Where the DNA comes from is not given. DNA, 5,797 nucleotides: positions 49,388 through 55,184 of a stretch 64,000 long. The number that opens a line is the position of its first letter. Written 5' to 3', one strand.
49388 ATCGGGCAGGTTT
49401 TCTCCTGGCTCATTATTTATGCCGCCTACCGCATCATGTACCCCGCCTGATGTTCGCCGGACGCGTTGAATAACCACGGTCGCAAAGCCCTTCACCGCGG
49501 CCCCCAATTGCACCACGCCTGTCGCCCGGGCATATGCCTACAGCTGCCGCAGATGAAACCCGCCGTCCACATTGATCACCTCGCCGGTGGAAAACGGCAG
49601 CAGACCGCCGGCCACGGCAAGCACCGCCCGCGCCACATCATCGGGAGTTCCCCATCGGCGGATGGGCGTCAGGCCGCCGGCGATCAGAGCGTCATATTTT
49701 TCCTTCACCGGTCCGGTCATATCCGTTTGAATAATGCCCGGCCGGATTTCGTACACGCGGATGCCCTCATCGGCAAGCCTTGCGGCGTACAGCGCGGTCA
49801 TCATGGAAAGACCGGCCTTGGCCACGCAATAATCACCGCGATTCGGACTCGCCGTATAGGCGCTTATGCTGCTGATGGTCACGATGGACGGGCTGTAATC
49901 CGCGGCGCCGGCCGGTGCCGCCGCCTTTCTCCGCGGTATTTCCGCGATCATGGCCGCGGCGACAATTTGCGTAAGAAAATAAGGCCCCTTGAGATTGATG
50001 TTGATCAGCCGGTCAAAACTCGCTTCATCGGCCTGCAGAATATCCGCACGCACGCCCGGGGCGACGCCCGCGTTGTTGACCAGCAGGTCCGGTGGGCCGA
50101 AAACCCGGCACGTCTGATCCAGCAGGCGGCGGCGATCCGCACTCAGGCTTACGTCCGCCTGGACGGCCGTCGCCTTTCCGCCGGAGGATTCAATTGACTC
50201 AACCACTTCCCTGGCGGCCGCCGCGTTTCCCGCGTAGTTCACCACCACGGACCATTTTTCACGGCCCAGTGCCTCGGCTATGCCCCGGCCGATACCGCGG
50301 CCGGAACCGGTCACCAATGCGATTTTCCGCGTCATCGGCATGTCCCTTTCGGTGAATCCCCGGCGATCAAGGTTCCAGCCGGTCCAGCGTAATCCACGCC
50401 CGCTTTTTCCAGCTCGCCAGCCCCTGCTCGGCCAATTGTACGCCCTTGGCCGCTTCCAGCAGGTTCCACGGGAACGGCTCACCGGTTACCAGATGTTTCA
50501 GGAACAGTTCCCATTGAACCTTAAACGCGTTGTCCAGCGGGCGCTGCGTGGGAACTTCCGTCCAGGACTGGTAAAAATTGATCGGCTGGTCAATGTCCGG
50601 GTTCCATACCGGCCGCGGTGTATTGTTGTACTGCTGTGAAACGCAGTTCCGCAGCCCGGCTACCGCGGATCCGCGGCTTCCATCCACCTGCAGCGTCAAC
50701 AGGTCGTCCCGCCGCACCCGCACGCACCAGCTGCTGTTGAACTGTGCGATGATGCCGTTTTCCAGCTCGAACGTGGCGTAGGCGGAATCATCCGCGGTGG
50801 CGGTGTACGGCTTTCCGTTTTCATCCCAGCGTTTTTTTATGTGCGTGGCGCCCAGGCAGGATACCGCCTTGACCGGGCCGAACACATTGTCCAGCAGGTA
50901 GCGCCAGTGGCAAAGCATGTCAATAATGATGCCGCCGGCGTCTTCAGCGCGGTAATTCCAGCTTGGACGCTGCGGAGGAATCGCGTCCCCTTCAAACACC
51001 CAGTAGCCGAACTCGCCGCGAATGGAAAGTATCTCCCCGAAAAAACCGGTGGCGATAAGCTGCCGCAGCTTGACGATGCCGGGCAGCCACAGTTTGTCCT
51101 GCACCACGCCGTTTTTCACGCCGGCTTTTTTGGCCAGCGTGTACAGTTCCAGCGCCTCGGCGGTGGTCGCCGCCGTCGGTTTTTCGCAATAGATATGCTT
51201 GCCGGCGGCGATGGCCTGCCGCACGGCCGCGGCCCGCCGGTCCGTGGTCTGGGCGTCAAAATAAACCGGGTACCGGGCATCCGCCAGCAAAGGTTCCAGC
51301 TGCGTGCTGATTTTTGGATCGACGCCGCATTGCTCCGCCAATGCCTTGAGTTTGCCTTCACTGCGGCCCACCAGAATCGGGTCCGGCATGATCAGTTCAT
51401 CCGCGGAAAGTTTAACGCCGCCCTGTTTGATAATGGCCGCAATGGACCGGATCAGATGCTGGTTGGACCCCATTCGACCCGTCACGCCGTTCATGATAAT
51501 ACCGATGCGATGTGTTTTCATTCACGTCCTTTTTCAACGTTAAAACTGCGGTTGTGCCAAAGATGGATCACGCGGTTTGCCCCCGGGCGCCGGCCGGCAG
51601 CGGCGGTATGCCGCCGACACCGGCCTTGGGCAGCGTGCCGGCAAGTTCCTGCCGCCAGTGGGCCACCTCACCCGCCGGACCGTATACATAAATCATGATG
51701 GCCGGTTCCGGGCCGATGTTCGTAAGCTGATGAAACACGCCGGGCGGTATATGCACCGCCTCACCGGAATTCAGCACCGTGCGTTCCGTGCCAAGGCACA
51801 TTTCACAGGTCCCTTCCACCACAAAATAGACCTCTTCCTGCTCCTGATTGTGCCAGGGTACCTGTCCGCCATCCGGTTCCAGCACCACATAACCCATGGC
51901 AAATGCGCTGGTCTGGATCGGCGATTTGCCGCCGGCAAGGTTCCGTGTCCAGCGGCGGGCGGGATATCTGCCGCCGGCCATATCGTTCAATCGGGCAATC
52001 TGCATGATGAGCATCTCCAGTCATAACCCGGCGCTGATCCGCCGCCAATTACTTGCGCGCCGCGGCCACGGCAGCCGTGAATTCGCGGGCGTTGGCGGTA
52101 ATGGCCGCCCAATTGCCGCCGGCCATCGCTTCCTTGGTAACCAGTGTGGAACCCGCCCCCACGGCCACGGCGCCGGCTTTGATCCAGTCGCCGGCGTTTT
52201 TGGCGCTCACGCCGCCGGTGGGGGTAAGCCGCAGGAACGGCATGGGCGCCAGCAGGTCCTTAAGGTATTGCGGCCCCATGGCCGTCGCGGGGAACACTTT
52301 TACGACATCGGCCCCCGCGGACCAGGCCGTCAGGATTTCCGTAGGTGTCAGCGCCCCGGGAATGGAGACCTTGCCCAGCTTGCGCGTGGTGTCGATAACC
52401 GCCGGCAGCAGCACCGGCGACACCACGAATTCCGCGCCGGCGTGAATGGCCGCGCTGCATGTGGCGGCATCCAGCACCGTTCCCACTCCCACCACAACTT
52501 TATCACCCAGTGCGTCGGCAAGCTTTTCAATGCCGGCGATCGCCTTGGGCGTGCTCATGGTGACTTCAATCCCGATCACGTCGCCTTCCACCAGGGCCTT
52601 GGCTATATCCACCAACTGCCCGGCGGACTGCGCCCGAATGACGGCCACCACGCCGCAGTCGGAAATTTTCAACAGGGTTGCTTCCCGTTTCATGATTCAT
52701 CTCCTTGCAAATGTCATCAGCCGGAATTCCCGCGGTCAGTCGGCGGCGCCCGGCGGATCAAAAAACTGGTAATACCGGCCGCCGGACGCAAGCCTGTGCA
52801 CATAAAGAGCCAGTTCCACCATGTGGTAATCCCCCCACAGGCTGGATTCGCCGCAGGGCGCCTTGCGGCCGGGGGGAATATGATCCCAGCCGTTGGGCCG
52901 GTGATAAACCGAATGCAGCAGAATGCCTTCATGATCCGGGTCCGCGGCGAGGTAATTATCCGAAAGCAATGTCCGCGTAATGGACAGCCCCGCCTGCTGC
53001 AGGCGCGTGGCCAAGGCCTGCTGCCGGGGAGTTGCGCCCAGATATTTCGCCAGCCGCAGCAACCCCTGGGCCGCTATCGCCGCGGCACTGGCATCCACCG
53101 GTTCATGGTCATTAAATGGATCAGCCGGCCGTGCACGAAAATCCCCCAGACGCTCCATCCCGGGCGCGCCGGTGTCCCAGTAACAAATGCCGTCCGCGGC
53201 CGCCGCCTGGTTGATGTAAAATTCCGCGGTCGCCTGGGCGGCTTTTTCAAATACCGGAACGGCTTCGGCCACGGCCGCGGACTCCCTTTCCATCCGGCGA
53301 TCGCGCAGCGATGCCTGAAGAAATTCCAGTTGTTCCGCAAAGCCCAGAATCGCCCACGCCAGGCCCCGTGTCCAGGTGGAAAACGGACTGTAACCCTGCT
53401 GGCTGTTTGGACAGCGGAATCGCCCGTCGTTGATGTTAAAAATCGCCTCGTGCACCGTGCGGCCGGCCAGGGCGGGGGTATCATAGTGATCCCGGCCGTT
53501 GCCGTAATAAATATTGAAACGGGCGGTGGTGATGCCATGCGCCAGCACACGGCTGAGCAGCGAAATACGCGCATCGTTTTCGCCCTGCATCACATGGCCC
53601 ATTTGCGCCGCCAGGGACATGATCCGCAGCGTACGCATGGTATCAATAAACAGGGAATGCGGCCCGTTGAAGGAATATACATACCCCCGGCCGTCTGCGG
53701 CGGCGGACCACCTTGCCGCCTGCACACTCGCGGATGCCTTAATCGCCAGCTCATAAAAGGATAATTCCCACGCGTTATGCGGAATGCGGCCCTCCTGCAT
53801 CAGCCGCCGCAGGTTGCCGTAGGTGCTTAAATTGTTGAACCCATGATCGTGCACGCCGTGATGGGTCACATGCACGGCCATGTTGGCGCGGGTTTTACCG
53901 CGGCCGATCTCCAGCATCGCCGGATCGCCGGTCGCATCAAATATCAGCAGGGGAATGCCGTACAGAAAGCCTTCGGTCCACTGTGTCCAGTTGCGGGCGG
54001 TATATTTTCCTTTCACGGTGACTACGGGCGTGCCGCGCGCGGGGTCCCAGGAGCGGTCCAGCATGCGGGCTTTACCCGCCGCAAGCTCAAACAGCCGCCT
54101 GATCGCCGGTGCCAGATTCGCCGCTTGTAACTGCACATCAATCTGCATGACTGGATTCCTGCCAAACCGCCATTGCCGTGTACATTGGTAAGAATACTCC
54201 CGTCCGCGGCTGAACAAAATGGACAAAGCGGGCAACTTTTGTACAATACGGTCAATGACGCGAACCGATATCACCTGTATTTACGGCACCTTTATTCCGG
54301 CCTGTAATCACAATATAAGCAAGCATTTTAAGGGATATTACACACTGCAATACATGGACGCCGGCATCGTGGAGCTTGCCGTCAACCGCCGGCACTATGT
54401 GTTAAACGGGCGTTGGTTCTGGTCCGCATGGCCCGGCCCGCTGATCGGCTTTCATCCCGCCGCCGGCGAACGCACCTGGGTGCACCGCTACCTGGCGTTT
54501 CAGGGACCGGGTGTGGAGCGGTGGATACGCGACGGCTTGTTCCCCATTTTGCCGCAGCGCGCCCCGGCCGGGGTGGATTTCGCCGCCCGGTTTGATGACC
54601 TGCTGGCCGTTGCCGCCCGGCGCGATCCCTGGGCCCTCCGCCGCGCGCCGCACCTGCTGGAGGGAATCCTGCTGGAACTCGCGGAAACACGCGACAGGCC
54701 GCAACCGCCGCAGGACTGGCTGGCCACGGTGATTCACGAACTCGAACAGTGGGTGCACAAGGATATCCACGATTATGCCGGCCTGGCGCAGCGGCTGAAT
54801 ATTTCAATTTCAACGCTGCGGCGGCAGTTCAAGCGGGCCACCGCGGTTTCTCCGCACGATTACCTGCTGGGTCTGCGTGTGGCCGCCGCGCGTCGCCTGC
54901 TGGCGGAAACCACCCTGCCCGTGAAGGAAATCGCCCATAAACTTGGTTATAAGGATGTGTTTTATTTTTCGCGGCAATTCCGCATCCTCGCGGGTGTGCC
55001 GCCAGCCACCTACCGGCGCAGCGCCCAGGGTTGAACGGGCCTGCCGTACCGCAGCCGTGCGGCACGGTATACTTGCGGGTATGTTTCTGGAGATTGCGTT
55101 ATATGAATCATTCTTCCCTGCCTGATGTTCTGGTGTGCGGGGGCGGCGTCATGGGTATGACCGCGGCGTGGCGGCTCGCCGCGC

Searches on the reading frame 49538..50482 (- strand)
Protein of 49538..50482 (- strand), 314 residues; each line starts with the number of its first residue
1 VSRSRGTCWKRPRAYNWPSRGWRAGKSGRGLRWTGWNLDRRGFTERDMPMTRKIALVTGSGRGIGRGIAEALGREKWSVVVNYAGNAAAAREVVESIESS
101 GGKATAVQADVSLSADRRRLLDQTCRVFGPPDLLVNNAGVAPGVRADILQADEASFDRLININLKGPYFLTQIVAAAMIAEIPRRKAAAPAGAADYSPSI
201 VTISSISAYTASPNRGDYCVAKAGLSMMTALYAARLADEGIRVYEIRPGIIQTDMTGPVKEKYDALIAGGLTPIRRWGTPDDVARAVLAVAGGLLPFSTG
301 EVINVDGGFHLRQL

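Call 63: search_protein_families(library=pfam, proteins=[window:49538-50482:-], max_evalue=0.0001)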
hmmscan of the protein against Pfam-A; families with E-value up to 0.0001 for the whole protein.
window:49538-50482:- (314 aa): 4 families
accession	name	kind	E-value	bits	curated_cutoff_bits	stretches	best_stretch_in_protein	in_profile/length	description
PF13561.12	adh_short_C2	-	1.7e-47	162.4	27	1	62-310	6-236/236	Enoyl-(Acyl carrier protein) reductase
PF00106.31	adh_short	-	7.7e-41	140.2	26.6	1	53-263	1-194/195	short chain dehydrogenase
PF08659.16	KR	-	7.6e-06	26.4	22.6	0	56-173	4-122/180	KR domain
PF01370.27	Epimerase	-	1.6e-05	24.8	20.9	0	55-304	1-238/240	NAD dependent epimerase/dehydratase family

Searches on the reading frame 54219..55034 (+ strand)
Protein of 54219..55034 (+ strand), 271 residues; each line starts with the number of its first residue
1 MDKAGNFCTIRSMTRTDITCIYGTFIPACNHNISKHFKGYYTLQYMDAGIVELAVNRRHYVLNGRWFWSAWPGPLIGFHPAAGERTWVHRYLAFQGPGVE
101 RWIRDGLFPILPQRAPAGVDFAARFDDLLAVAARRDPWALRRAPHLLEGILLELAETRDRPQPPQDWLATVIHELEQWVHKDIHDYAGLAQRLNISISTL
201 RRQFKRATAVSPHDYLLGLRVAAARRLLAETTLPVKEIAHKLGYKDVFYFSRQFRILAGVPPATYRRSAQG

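Call 63: search_protein_families(library=pfam, proteins=[window:54219-55034:+], max_evalue=0.0001)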
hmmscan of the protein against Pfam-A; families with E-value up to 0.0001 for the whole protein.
window:54219-55034:+ (271 aa): 3 families
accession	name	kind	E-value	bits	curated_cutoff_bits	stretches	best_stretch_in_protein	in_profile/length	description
PF12833.13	HTH_18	-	2.4e-24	85.9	33.6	1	189-267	1-79/80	Helix-turn-helix domain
PF00165.29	HTH_AraC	-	5.9e-10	39.5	26.6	0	231-255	7-30/42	Bacterial regulatory helix-turn-helix proteins, AraC family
PF02311.25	AraC_binding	-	8.7e-05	22.7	21.1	0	30-132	13-116/135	AraC-like ligand binding domain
